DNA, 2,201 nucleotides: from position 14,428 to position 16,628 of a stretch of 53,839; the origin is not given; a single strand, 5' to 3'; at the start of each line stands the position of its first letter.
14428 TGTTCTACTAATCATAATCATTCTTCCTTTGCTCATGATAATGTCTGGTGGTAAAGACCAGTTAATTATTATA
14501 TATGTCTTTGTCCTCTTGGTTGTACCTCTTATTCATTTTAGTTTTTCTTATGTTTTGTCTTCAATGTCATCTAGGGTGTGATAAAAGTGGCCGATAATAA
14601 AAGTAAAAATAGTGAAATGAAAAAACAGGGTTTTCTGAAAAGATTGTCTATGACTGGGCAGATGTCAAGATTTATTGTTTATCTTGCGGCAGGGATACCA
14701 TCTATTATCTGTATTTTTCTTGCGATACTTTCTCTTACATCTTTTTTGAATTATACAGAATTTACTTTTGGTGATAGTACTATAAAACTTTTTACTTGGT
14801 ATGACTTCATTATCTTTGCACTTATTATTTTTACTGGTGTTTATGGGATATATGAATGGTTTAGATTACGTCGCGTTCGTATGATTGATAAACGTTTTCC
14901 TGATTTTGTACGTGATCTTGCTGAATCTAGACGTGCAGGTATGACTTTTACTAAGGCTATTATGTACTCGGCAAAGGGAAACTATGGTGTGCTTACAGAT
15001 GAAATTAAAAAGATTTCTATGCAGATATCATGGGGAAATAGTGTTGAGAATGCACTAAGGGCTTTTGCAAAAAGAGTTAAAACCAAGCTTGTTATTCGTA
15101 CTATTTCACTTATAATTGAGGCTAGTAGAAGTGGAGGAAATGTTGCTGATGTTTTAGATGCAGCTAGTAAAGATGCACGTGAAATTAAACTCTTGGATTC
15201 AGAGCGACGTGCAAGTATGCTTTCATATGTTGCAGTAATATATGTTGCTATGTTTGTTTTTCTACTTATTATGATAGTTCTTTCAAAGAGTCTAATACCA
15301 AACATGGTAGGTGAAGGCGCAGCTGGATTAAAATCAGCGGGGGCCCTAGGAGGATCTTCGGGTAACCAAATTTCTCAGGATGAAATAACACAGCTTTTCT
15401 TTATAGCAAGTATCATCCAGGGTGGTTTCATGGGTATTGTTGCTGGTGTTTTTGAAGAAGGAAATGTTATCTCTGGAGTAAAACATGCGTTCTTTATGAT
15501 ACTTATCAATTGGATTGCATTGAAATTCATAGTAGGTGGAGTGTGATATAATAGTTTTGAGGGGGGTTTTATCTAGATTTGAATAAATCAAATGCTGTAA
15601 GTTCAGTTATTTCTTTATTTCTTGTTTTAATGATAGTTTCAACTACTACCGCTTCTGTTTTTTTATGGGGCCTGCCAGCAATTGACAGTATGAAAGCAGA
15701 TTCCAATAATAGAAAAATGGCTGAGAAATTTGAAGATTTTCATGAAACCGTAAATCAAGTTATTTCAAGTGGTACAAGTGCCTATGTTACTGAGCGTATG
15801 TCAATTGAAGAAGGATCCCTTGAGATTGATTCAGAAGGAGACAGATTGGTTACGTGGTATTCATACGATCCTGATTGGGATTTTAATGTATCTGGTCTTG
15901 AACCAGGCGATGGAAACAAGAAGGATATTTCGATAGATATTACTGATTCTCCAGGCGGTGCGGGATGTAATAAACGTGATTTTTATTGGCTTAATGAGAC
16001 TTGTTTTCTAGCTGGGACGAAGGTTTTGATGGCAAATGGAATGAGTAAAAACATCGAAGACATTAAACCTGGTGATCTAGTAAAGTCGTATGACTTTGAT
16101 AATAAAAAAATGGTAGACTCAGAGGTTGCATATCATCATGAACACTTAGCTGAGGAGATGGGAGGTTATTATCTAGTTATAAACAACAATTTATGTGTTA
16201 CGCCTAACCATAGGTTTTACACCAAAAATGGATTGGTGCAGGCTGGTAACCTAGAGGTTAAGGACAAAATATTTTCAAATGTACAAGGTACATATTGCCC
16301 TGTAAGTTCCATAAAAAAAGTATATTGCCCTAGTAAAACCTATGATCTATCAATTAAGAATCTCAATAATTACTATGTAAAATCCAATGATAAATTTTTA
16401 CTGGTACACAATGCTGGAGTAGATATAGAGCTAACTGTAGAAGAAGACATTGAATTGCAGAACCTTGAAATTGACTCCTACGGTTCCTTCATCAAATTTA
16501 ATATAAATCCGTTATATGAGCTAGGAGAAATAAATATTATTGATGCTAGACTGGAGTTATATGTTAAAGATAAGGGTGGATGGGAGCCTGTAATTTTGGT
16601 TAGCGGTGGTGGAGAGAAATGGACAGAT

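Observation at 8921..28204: Unusually elaborate type IV pilus-like locus: two ATPases, split platform, six class III-signal proteins including three giant adhesin-like 'pilins'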

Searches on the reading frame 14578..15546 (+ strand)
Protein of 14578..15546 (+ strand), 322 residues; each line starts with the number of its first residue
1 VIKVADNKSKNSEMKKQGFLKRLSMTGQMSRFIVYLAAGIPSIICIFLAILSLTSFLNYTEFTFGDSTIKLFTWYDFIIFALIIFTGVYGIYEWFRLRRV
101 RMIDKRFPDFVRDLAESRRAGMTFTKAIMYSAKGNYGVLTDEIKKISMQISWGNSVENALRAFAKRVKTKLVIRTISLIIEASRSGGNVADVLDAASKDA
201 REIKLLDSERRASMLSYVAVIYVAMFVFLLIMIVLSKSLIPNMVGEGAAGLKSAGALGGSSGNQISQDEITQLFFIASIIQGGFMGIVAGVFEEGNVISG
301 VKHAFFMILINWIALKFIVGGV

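Call 4: search_protein_families(library=pfam, proteins=[window:14578-15546:+], max_evalue=0.01)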
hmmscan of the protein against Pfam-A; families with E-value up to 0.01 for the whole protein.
window:14578-15546:+ (322 aa): 1 family
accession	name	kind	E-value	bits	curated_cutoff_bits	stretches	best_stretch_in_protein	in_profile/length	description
PF00482.28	T2SSF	-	1.1e-21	77.5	25.2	1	110-235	1-123/125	Type II secretion system (T2SS), protein F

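Call 22: search_protein_families(library=ncbifam, proteins=[window:14578-15546:+], max_evalue=0.01)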
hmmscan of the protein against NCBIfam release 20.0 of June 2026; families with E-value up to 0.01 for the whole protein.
window:14578-15546:+ (322 aa): 5 families
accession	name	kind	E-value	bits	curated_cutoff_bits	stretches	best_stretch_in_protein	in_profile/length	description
NF004705.1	PRK06041.1-3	equivalog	2.8e-09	36.4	400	1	30-237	189-377/465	archaellar assembly protein ArlJ/FlaJ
NF046075.1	UpsF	equivalog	1.7e-08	33.7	400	1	73-264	281-437/484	membrane pilin protein UpsF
NF004704.2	PRK06041.1-2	equivalog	1.6e-07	30.4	550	1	63-310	295-538/555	archaellar assembly protein ArlJ/FlaJ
NF004703.2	PRK06041.1-1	equivalog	9.8e-07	27.5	570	1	42-246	239-430/525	archaellar assembly protein ArlJ/FlaJ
NF053673.1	bindosome_BasF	exception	0.00024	19.8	1300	1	69-241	397-566/656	bindosome assembly system membrane anchoring protein BasF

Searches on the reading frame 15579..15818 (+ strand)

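Call 89: search_protein_families(library=pfam, proteins=[window:15579-15818:+], max_evalue=10)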
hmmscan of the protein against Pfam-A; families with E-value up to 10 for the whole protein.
window:15579-15818:+ (80 aa): 3 families
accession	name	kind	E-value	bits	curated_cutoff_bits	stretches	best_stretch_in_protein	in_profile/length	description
PF23960.2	DUF7289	-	0.0017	18.4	27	1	6-79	2-74/238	Family of unknown function (DUF7289)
PF25572.1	TPR_ZSWIM8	-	0.032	14.3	27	1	27-72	139-184/210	ZSWIM8, TPR repeats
PF13786.12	DUF4179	-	0.097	13.6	30.1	1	8-64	10-69/94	Domain of unknown function (DUF4179)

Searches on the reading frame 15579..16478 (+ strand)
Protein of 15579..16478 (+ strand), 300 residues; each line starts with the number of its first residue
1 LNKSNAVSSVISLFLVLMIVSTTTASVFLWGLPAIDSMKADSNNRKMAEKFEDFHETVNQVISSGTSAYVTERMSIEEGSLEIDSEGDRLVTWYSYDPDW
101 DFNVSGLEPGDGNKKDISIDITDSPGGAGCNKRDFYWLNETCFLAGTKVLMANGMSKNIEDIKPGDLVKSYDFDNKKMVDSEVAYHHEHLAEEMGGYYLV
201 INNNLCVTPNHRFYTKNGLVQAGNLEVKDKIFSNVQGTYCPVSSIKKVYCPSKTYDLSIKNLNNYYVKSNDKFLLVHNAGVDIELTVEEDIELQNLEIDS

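Call 25: find_homologous_proteins(query=window:15579-16478:+, max_evalue=0.00001)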
Query window:15579-16478:+ (300 aa): 3 proteins with E <= 0.00001 among 774 candidates.
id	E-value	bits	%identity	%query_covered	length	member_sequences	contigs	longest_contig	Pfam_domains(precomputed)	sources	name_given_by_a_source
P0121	4.0e-48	182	40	93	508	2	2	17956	PF07591.16,PF14623.12,PF05203.22,PF01079.26,PF14890.12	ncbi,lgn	-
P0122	2.9e-33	134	42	58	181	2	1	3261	PF05203.22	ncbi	ncbi:MAG: hypothetical protein DRM98_04415, partial [Thermoplasmata archaeon]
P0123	8.0e-12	63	35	46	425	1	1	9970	PF07591.16,PF10342.16,PF14610.13,PF05203.22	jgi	-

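Call 29: search_protein_families(library=pfam, proteins=[P0121], max_evalue=1)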
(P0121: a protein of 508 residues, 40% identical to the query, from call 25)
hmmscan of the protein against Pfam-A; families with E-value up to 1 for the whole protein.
P0121 (508 aa): 10 families
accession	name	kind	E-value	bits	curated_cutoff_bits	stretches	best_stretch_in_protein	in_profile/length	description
PF07591.16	PT-HINT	-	7.7e-12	46.1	27.7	1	160-283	7-137/137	Pretoxin HINT domain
PF01079.26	Hint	-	4.6e-10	39.9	29.7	1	139-223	5-91/213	Hint module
PF14890.11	Intein_splicing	-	2.2e-09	37.7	35.8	2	243-282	120-155/155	Intein splicing domain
PF05203.21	Hom_end_hint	-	1.4e-08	35.5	32.1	1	147-185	1-39/228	Hom_end-associated Hint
PF14623.11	Vint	-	7.6e-06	26.3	27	1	147-225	2-71/166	Hint-domain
PF13403.11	Hint_2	-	3.6e-05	24.6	28.4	1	146-255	1-118/147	Hint domain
PF08517.17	AXH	-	0.0018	19.2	33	1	148-204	1-58/116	Ataxin-1 and HBP1 module (AXH)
PF23960.2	DUF7289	-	0.02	14.9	27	0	10-65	2-57/238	Family of unknown function (DUF7289)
PF12918.12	TcdB_N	-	0.14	12.9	27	1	258-282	2-26/66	TcdB toxin N-terminal helical domain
PF07790.16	Pilin_N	-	0.51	11.7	25.2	1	9-29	1-21/78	Archaeal Type IV pilin, N-terminal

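Call 44: search_protein_representatives(protein=P0121)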
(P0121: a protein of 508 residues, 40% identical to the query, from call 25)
Query: 508 residues. Proteins with E-value up to 0.001 (for the whole library): 7315; up to 1e-10: 1218; up to 1e-30: 150. The best 150 are listed.
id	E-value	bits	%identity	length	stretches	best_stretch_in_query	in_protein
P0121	0.0e+00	1150.9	100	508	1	1-508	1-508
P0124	1.0e-105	370.8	42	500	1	7-507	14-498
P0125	4.4e-105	368.7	41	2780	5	144-285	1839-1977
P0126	2.0e-93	330.2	41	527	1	7-502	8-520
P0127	2.0e-86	307.1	41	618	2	6-289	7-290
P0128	7.6e-83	295.3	43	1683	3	145-283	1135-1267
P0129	8.9e-79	281.9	44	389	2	1-156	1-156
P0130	6.8e-78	279.0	38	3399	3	103-284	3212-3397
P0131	3.1e-75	270.2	38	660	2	7-287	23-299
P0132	7.9e-71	255.7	37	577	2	5-353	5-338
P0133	6.3e-68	246.1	35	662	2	5-283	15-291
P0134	3.2e-67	243.8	39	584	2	4-284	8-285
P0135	4.7e-67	243.2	37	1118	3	143-283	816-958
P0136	6.1e-67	242.9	39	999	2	6-284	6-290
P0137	3.5e-66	240.4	39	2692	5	144-299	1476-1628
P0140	1.7e-62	228.2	42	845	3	143-285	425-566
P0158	1.1e-52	195.8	33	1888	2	9-283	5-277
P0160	1.6e-51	192.1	47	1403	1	2-284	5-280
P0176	8.2e-48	179.8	40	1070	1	1-284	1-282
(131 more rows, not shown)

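Call 58: predict_structure(alignment_id=A3)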
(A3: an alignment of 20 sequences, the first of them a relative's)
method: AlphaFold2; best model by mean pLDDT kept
length: 508 residues; sequences in the alignment: 20
mean_pLDDT: 79.8   pTM: 0.74
mean pLDDT of the five models: 79.8, 79.7, 78.3, 77.9, 76.7
residues with pLDDT >= 90: 170; 70-90: 232; 50-70: 61; < 50: 45
segments of 3 or more residues with pLDDT < 50: 1-4, 284-307, 316-320, 340-350
pLDDT, mean of each block of 10 residues (from residue 1): 52 80 89 82 89 92 82 75 91 87 81 74 71 70 77 96 95 92 90 70 86 85 78 86 88 81 86 93 46 28 43 56 74 62 43 82 94 92 91 83 84 90 78 92 74 91 90 91 90 90 88
secondary structure, 60 per line:
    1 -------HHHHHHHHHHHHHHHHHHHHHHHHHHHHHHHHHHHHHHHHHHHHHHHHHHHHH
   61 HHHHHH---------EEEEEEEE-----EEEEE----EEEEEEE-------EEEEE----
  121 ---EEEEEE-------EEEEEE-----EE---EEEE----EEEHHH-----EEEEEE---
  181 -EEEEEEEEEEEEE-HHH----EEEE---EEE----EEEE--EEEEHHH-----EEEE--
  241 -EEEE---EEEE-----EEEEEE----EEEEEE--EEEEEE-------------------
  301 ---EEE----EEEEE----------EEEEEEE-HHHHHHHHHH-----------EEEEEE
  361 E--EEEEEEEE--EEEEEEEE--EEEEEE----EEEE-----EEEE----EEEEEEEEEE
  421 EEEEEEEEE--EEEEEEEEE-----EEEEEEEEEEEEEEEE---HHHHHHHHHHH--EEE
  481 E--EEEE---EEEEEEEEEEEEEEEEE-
elements in order: H8-66 E76-83 E89-93 E98-104 E112-116 E124-129 E137-142 E153-156 E161-163 E172-177 E182-194 E203-206 E210-212 E217-220 E223-226 E235-238 E242-245 E249-252 E258-263 E268-273 E276-281 E304-306 E311-315 E326-332 H334-343 E355-361 E364-371 E374-381 E384-389 E394-397 E403-406 E411-429 E432-440 E446-461 H465-475 E478-481 E484-487 E491-507

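Call 61: fold_search(model_id=the predicted structure, library=pdb)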
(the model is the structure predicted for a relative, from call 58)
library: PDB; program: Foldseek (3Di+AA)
matches with E <= 10: 452; with E <= 0.001: 43
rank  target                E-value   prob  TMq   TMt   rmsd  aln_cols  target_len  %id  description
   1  6y75_A                1.3e-10  1.00  0.25  0.79   2.9       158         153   25  BIL2 domain from T.thermophila BUBL1 locus (C1A-N143A) (released 2021-02-03)
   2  6y75_B                4.6e-10  1.00  0.25  0.80   2.7       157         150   25  BIL2 domain from T.thermophila BUBL1 locus (C1A-N143A) (released 2021-02-03)
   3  6tmm_AAA              1.0e-09  1.00  0.24  0.75   4.8       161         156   25  BIL2 domain from T.thermophila BUBL1 locus (C1A-N143A) (released 2020-12-16)
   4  6tmm_BBB              1.1e-09  1.00  0.25  0.77   4.6       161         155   24  BIL2 domain from T.thermophila BUBL1 locus (C1A-N143A) (released 2020-12-16)
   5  2lwy_MODEL_1_A        2.6e-09  1.00  0.24  0.84   2.1       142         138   25  Solution Structure of Bacterial Intein-Like domain from Clostridium thermocellum (released 2013-05-08)
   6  6frh_A                5.6e-08  1.00  0.23  0.69   3.4       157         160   20  Crystal structure of Ssp DnaB Mini-Intein variant M86 (released 2019-01-30)
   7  1mi8                  5.9e-08  1.00  0.23  0.76   2.9       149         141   21  2.0 Angstrom crystal structure of a DnaB intein from Synechocystis sp. PCC 6803 (released 2003-08-19)
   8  6frg                  7.7e-08  1.00  0.23  0.69   5.4       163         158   20  Crystal structure of G-1F mutant of Ssp DnaB Mini-Intein variant M86 (released 2019-01-30)
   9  6frh_B                1.1e-07  1.00  0.24  0.73   3.2       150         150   21  Crystal structure of Ssp DnaB Mini-Intein variant M86 (released 2019-01-30)
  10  4o1r                  1.1e-07  1.00  0.23  0.75   3.1       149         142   27  Crystal structure of NpuDnaB intein (released 2014-03-19)
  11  6qaz                  4.1e-07  1.00  0.22  0.78   3.1       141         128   21  Crystal structure of gp41-1 intein (released 2019-11-13)
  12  6fre                  4.3e-07  1.00  0.23  0.66   4.0       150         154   21  Crystal structure of G-1F/H73A mutant of Ssp DnaB Mini-Intein variant M86 (released 2019-01-30)
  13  6riz                  5.7e-07  1.00  0.21  0.77   3.3       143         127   22  Crystal structure of gp41-1 intein (C1A, F65W, D107C) (released 2020-04-29)
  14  3ifj_A                7.4e-07  1.00  0.21  0.68   4.0       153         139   22  Crystal structure of Mtu recA intein, splicing domain (released 2009-10-06)
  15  2in0                  9.7e-07  1.00  0.20  0.68   6.5       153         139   22  crystal structure of Mtu recA intein splicing domain (released 2007-05-01)
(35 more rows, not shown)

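Call 73: list_cluster_members(proteins=[P0124, P0127, P0129, P0131, P0136, P0158, P0160, P0176, P0140, P0128])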
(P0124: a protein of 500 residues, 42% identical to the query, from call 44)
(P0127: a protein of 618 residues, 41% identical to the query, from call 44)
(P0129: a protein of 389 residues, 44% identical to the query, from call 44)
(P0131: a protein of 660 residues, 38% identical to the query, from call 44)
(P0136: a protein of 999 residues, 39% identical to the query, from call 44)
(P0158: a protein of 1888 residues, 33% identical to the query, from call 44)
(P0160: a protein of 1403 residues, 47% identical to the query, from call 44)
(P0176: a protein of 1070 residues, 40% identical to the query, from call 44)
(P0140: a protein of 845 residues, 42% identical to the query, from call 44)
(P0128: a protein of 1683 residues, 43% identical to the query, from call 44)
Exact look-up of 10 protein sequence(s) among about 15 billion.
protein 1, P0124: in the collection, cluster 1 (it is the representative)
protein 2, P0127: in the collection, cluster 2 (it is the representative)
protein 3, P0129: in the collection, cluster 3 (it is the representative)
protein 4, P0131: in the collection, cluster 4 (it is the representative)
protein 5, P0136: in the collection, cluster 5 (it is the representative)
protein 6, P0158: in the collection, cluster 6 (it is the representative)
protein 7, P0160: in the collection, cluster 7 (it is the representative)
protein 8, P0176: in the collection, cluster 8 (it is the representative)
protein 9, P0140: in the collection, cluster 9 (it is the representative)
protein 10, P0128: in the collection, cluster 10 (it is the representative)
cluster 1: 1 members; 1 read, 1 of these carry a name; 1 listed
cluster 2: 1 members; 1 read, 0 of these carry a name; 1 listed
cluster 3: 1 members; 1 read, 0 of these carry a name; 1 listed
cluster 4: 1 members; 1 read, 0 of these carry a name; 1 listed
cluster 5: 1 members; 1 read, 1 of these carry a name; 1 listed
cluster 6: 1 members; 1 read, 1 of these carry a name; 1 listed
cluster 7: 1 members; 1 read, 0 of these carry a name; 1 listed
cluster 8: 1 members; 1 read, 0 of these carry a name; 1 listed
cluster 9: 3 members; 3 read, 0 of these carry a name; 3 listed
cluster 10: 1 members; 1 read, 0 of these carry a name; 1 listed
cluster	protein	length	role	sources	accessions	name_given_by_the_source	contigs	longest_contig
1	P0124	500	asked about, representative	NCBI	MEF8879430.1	MAG: Hint domain-containing protein [Candidatus Thermoplasmatota archaeon]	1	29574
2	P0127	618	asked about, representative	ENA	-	-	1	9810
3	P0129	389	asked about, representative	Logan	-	-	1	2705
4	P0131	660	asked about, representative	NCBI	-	-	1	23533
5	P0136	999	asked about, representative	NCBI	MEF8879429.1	MAG: Hint domain-containing protein [Candidatus Thermoplasmatota archaeon]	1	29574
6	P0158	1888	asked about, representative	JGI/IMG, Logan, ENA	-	hypothetical protein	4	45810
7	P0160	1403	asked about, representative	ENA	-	-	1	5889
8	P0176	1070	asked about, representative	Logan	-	-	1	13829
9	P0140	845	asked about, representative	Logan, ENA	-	-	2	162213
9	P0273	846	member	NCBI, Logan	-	-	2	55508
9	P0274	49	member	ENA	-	-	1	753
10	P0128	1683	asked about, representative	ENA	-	-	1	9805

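Call 93: find_encoding_contigs(protein=P0136, flank=10000, max_places=2)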
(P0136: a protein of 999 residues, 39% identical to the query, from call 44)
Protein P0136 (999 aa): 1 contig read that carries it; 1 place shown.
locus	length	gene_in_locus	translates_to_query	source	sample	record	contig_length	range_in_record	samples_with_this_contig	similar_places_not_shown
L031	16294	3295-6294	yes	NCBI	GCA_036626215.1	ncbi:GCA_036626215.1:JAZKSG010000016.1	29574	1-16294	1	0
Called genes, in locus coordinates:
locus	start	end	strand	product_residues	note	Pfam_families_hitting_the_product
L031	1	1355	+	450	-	PF00437:T2SSE, PF27713:UCP018868 (weak), PF14520:HHH_5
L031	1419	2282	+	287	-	PF00482:T2SSF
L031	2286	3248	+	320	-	PF00482:T2SSF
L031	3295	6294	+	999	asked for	PF01079:Hint (weak), PF05203:Hom_end_hint (weak), PF14623:Vint (faint), PF07591:PT-HINT, PF14890:Intein_splicing (weak)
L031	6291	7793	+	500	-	PF05203:Hom_end_hint, PF14623:Vint, PF23960:DUF7289 (weak)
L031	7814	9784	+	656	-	PF23928:DUF7266, PF10102:DUF2341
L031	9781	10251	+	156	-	-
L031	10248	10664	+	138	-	-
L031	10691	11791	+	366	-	PF14890:Intein_splicing (faint)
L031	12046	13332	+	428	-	-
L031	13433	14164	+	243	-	PF00085:Thioredoxin (faint)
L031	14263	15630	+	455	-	-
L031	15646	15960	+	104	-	PF04032:Rpr2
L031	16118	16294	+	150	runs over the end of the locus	PF01090:Ribosomal_S19e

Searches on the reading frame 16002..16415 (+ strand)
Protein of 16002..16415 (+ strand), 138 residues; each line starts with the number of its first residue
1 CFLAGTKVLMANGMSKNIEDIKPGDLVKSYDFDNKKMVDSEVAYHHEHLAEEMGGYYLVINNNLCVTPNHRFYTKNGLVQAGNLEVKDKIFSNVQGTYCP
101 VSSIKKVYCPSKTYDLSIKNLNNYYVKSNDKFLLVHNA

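Call 92: search_solved_structures(query=window:16002-16415:+, max_evalue=0.01, show_alignments=2)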
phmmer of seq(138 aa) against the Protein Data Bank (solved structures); distinct sequences matched with E-value up to 0.01: 6.
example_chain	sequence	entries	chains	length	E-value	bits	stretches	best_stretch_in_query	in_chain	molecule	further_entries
2lwy_A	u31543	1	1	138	3.1e-09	40.6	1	2-137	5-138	BACTERIAL INTEIN-LIKE DOMAIN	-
8w20_A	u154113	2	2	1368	4.8e-07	33.5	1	2-137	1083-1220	Intein C-terminal splicing domain-containing protein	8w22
6y75_A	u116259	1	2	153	3.6e-05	27.4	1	2-76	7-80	NAD(P)(+)--arginine ADP-ribosyltransferase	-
6y75_B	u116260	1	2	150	3.7e-05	27.3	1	2-76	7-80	NAD(P)(+)--arginine ADP-ribosyltransferase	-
6tmm_BBB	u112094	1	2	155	3.9e-05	27.3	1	2-76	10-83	NAD(P)(+)--arginine ADP-ribosyltransferase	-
6tmm_AAA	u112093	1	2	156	3.9e-05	27.3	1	2-76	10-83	NAD(P)(+)--arginine ADP-ribosyltransferase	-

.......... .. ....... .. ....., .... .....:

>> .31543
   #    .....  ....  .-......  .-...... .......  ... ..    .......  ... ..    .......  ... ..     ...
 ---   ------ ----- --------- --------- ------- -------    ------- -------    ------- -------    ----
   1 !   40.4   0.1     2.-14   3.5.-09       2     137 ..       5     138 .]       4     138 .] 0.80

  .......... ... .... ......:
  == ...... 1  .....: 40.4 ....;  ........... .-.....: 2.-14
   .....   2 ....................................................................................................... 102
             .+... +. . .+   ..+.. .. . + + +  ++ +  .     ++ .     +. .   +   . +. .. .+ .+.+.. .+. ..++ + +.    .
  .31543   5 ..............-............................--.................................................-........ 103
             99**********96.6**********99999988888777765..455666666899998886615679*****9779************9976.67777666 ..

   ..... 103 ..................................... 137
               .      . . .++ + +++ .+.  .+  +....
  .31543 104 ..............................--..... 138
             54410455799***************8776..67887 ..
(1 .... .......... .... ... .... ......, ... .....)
